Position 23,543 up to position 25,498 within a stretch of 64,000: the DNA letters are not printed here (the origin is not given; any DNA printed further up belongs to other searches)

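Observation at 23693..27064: Tandem pair of divergent urocanase-family genes with no other histidine-utilisation genes nearby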

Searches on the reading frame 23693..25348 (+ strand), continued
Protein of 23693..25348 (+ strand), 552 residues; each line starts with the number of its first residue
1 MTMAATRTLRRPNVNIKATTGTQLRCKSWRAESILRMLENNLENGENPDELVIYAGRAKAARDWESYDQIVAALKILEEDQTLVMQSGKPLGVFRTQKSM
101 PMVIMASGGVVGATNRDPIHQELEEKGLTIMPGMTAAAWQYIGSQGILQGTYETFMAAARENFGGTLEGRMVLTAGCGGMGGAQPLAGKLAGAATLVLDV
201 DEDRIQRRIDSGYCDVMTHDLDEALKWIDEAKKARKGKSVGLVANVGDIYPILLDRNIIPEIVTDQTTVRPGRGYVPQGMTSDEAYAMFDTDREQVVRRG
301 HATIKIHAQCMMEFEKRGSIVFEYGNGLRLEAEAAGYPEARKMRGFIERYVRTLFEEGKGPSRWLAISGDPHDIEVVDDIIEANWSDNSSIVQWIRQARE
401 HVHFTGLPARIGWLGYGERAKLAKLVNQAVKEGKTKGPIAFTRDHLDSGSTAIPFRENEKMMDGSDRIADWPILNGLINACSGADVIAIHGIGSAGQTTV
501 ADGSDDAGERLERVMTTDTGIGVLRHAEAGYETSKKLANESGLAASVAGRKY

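Call 75: find_related_loci(query=window:23693-25348:+, collection=metagenome_contigs, flank=10000)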
Query window:23693-25348:+ (552 aa) in metagenome_contigs; peptide patterns used: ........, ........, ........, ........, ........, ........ (x = any residue, [..] = any of these).
230 stretches matched a pattern; 11 encode a relative of the query (tblastn E <= 1e-3); 11 distinct loci.
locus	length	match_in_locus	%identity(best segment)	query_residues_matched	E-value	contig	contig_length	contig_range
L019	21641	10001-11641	47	6-541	1e-156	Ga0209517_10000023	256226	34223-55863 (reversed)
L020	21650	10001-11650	46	10-550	1e-151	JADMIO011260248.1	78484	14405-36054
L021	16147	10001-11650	46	10-550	2e-151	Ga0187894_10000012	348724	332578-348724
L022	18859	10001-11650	45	10-550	1e-150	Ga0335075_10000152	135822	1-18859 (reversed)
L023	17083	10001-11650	46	10-550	2e-150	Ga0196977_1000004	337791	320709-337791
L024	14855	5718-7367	46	10-550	2e-149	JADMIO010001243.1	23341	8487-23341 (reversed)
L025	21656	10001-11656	45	12-551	7e-149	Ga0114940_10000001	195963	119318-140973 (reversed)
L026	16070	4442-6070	46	12-543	4e-149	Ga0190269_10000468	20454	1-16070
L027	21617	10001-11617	46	16-543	3e-155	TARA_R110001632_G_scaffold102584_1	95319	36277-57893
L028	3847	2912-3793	50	1-297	4e-84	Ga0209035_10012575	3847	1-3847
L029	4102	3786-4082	59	15-111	2e-30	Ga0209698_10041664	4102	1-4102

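Call 86: predict_structure(alignment_id=A1)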
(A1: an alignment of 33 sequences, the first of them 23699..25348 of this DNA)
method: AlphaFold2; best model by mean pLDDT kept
length: 550 residues; sequences in the alignment: 33
mean_pLDDT: 85.9   pTM: 0.87
mean pLDDT of the five models: 85.9, 83.7, 82.6, 81.6, 81.4
residues with pLDDT >= 90: 269; 70-90: 223; 50-70: 43; < 50: 15
segments of 3 or more residues with pLDDT < 50: 1-5, 446-455
pLDDT, mean of each block of 10 residues (from residue 1): 53 82 94 93 83 78 94 96 92 92 78 70 77 76 78 90 95 76 91 94 88 97 98 97 95 98 73 81 87 89 94 96 82 91 82 81 94 98 93 89 87 90 98 95 53 56 71 84 81 81 93 85 85 91 89
secondary structure, 60 per line:
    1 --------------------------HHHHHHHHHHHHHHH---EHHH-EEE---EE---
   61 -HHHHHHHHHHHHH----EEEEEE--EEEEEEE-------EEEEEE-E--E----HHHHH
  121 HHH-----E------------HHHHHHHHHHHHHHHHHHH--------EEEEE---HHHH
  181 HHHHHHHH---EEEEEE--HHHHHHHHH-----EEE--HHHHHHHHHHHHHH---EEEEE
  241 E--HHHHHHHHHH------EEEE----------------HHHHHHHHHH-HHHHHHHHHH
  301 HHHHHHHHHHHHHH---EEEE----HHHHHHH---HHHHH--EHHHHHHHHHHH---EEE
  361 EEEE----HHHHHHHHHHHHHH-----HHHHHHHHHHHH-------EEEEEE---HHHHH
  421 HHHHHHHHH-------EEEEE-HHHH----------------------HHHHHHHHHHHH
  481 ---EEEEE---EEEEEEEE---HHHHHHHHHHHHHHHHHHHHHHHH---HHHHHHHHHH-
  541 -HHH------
elements in order: H27-41 E50-52 H62-74 E79-84 E87-93 E101-106 H116-123 H142-160 E169-173 H177-188 E192-197 H200-208 E214-216 H219-232 E236-241 H244-253 E260-263 H280-289 H291-314 E318-321 H326-332 H336-340 H344-354 E358-364 H369-382 H388-399 E407-412 H416-429 E437-441 H443-446 H469-480 E484-488 E492-499 H503-526 H530-539
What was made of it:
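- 25073..25243 (+): Patch 3 of URO1 (aa 461-517, including the shortened beta-hairpin turn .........). The URO2 counterpart is 26786-26956 (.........). It is a hairpin in the AF2 model (call 86).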

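Call 88: fold_search(model_id=the predicted structure, library=pdb)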
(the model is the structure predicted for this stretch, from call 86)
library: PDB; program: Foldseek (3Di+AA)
matches with E <= 10: 1804; with E <= 0.001: 25
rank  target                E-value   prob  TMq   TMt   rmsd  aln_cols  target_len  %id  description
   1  8q9u                  2.3e-65  1.00  0.92  0.94   2.3       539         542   54  S-methylthiourocanate hydratase, variant R450A, from Variovorax sp. RA8 in complex with NAD+ (released 2024-03-06)
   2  8q9v                  3.9e-65  1.00  0.92  0.93   2.3       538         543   54  S-methylthiourocanate hydratase from Variovorax sp. RA8 in complex with NAD+ and imidazolone propionate (released 2024-03-06)
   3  7ned                  6.1e-64  1.00  0.91  0.92   2.4       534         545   52  Thiourocanate hydratase from Paenibacillus sp. Soil724D2 in complex with cofactor NAD+ and urocanate (released 2021-02-24)
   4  2fkn_B                2.2e-59  1.00  0.90  0.91   2.4       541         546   47  crystal structure of urocanase from bacillus subtilis (released 2007-01-02)
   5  7jfz                  9.4e-59  1.00  0.87  0.88   3.1       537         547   46  Structure of Urocanate hydratase from Legionella pneumophila bound to NAD (released 2020-10-28)
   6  2v7g_A                2.2e-58  1.00  0.92  0.92   2.4       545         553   45  Crystal Structure of an Engineered Urocanase Tetramer (released 2008-01-15)
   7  2fkn_A                3.6e-58  1.00  0.91  0.92   2.3       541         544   47  crystal structure of urocanase from bacillus subtilis (released 2007-01-02)
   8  1uwk_A                5.6e-58  1.00  0.92  0.91   2.5       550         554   44  The High Resolution Structure of Urocanate Hydratase from Pseudomonas putida in complex with urocanate (released 2004-08-19)
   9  1uwl_A                6.6e-58  1.00  0.91  0.91   2.5       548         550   44  1.76A Structure of Urocanate Hydratase from Pseudomonas putida (released 2004-08-19)
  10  1w1u_A                2.8e-57  1.00  0.91  0.91   2.4       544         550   44  Inactive Urocanase-SA cocrystallized with urocanate (released 2004-08-19)
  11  1uwk_B                7.5e-57  1.00  0.92  0.91   2.5       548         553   44  The High Resolution Structure of Urocanate Hydratase from Pseudomonas putida in complex with urocanate (released 2004-08-19)
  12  1x87_B                4.7e-56  1.00  0.80  0.88   3.2       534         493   45  2.4A X-ray structure of Urocanase protein complexed with NAD (released 2004-10-05)
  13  1x87_A                6.5e-56  1.00  0.76  0.84   4.5       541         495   44  2.4A X-ray structure of Urocanase protein complexed with NAD (released 2004-10-05)
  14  6uek_A                1.7e-42  1.00  0.85  0.72   3.9       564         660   30  Structure of Urocanate Hydratase from Trypanosoma cruzi in complex with NAD+ (released 2020-01-15)
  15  6uek_B                1.2e-40  1.00  0.85  0.73   4.0       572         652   30  Structure of Urocanate Hydratase from Trypanosoma cruzi in complex with NAD+ (released 2020-01-15)
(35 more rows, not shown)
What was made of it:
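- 23693..25351 (+): URO1 (copy 1), urocanase-family NAD-dependent hydratase. The likely start is ATG 23699 (550 aa). AF2 model pLDDT 85.9, TM 0.92 to 8Q9V/8Q9U (calls 86, 88).
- On Urocanase superfamily (Pfam PF17391/PF01175/PF17392): TM 0.90-0.92 to 8Q9V, 7NED, 2FKN and 1UWK (calls 86, 88).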

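Call 93: search_dna_similar(query=window:23699-25348:+, collection=plasmids, mode=protein, max_rows=15, max_evalue=1e-100)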
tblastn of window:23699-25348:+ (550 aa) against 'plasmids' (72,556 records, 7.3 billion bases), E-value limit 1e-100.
Records with a match: 687; places in all: 696; records where one place covers at least 80% of the query: 687.
Best place of each record, by identity: 60-80% 1; <60% 686.
By first word of the organism name: Klebsiella 224; Rhizobium 144; Sinorhizobium 79; Leisingera 18; Priestia 17; Agrobacterium 16; Enterobacter 14; Escherichia 13; Azospirillum 12; Deinococcus 11; and 68 more.
By predicted mobility (MOB-suite, as given by PLSDB): non-mobilizable 374; mobilizable 165; conjugative 148.
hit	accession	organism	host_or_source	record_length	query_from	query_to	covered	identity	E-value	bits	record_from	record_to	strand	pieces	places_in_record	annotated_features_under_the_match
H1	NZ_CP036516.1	Lichenihabitans psoromatis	Psoroma sp.,culture,Lichen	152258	13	541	96%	60.2%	0e+0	657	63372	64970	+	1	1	urocanate hydratase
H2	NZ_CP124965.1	Agrobacterium tumefaciens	lilac,cell culture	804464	13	541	96%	59.3%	0e+0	654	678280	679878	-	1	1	urocanate hydratase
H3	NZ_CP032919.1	Agrobacterium tumefaciens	-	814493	13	541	96%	59.3%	0e+0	653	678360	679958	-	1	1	urocanate hydratase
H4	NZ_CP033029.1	Agrobacterium tumefaciens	-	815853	13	541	96%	59.3%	0e+0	653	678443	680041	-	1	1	urocanate hydratase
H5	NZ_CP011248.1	Agrobacterium tumefaciens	Achillea ptarmica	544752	13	541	96%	59.3%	0e+0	653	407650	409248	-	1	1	urocanate hydratase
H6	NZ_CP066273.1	Agrobacterium tumefaciens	-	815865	13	541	96%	59.3%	0e+0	653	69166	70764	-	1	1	urocanate hydratase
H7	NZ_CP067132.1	Paracoccus seriniphilus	cell culture,washing water of Bugula ...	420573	14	530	94%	54.3%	4e-174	553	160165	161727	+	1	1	urocanate hydratase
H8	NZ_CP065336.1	Priestia megaterium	maize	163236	14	541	96%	49.1%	9e-166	528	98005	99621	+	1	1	hutU: urocanate hydratase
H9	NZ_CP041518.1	Priestia aryabhattai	cell culture,soil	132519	11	541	97%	48.7%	5e-160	512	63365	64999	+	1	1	hutU: urocanate hydratase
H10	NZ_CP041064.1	Priestia megaterium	cell culture,soil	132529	11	541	97%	48.7%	5e-160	512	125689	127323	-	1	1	hutU: urocanate hydratase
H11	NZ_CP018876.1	Priestia megaterium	Camellia oleifera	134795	11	541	97%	48.7%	5e-160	512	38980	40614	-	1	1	hutU: urocanate hydratase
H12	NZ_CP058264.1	Priestia megaterium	cell culture,potash salt dump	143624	11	541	97%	48.7%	5e-160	512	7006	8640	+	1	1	hutU: urocanate hydratase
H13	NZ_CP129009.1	Priestia aryabhattai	mixed culture,sea water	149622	11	541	97%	48.7%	5e-160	512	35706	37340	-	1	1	hutU: urocanate hydratase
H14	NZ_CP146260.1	Priestia megaterium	Nicotiana tabacum L.,Cell ...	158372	11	541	97%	48.7%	5e-160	512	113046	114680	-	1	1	hutU: urocanate hydratase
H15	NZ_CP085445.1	Priestia megaterium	single cell,soil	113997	11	541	97%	48.4%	1e-159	511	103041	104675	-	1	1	hutU: urocanate hydratase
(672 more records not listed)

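Call 94: get_annotated_region(hit=H1, flank=9000)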
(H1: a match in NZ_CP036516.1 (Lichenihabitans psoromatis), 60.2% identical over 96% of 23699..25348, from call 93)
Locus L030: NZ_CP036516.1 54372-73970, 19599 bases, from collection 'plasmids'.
description: Lichenihabitans psoromatis strain PAMC 29148 plasmid p_unnamed1, complete sequence
organism: Lichenihabitans psoromatis (NCBI taxid 2528642)
taxonomy: Bacteria; Pseudomonadota; Alphaproteobacteria; Hyphomicrobiales; Lichenihabitantaceae; Lichenihabitans; Lichenihabitans psoromatis
host: -; source: Psoroma sp.,culture,Lichen; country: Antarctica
typing (MOB-suite, as given by PLSDB): conjugative; relaxase MOBP; mating-pair formation MPF_T
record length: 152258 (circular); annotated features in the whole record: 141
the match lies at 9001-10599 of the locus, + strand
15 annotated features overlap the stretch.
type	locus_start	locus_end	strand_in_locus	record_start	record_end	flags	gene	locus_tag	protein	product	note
CDS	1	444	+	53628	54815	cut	-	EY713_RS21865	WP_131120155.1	amino acid aminotransferase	-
CDS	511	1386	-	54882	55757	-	-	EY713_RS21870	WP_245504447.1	ABC transporter permease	GO:0055085 - transmembrane transport [Evidence IEA]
CDS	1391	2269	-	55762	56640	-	-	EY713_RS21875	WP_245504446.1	ABC transporter permease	GO:0055085 - transmembrane transport [Evidence IEA]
CDS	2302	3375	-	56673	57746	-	-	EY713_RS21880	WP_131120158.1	ABC transporter ATP-binding protein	-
CDS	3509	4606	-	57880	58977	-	-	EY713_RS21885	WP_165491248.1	extracellular solute-binding protein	-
CDS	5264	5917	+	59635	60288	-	-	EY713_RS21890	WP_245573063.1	IclR family transcriptional regulator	GO:0006355 - regulation of DNA-templated transcription [Evidence IEA]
CDS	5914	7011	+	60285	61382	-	-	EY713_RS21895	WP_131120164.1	DUF917 family protein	-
CDS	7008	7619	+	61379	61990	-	-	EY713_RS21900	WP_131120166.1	glutathione S-transferase family protein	GO:0006749 - glutathione metabolic process [Evidence IEA]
CDS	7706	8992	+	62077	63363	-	-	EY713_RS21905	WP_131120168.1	Zn-dependent hydrolase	-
CDS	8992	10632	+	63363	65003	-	-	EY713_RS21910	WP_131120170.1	urocanate hydratase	-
CDS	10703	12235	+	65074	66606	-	hutH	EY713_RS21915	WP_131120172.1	histidine ammonia-lyase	GO:0006548 - histidine catabolic process [Evidence IEA]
CDS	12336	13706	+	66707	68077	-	-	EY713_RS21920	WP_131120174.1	amidohydrolase family protein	-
CDS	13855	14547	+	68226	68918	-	-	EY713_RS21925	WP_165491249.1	LuxR family transcriptional regulator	-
CDS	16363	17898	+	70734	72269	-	-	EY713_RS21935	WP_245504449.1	ISL3 family transposase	-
CDS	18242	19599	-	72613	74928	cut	-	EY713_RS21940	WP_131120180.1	relaxase/mobilization nuclease domain-containing protein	-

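Call 95: get_annotated_region(hit=H2, flank=9000)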
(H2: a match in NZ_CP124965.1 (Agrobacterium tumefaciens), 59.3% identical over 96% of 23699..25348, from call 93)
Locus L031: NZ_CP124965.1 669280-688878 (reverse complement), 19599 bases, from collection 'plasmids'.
description: Agrobacterium tumefaciens strain AF1/95 plasmid pAtAF1_95, complete sequence
organism: Agrobacterium tumefaciens (NCBI taxid 358)
taxonomy: Bacteria; Pseudomonadota; Alphaproteobacteria; Hyphomicrobiales; Rhizobiaceae; Agrobacterium; Agrobacterium tumefaciens
host: -; source: lilac,cell culture; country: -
typing (MOB-suite, as given by PLSDB): conjugative; relaxase MOBQ; mating-pair formation MPF_T
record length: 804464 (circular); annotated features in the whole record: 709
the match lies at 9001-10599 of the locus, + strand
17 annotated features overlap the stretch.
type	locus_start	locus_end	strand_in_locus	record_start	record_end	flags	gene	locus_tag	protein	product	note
CDS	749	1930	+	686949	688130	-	-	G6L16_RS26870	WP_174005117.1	ABC transporter substrate-binding protein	-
CDS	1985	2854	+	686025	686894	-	-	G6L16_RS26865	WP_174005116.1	branched-chain amino acid ABC transporter permease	GO:0015803 - branched-chain amino acid transport [Evidence IEA]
CDS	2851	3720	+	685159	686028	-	-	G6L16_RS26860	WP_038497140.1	branched-chain amino acid ABC transporter permease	GO:0015803 - branched-chain amino acid transport [Evidence IEA]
CDS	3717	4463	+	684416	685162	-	-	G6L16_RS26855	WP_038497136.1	ABC transporter ATP-binding protein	-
CDS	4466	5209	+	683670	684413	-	-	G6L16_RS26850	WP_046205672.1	ABC transporter ATP-binding protein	-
CDS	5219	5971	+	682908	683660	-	-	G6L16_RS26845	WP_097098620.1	IclR family transcriptional regulator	GO:0006355 - regulation of DNA-templated transcription [Evidence IEA]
CDS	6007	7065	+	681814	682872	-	-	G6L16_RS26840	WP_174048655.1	DUF917 family protein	-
CDS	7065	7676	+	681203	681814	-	-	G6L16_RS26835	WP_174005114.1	glutathione S-transferase family protein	GO:0006749 - glutathione metabolic process [Evidence IEA]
CDS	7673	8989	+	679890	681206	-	-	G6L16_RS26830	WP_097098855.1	Zn-dependent hydrolase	-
CDS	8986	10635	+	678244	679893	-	-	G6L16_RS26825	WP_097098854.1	urocanate hydratase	-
CDS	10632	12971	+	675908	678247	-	-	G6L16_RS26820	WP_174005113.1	molybdopterin guanine dinucleotide-containing S/N-oxide reductase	-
CDS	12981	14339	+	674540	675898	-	-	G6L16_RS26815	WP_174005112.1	amidohydrolase family protein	-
CDS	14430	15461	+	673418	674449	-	-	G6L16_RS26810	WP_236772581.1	ABC transporter substrate-binding protein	-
CDS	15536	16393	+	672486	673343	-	-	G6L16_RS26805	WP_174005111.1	proline/glycine betaine ABC transporter permease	-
CDS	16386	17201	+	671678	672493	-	-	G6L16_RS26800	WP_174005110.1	glycine betaine/L-proline ABC transporter ATP-binding protein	-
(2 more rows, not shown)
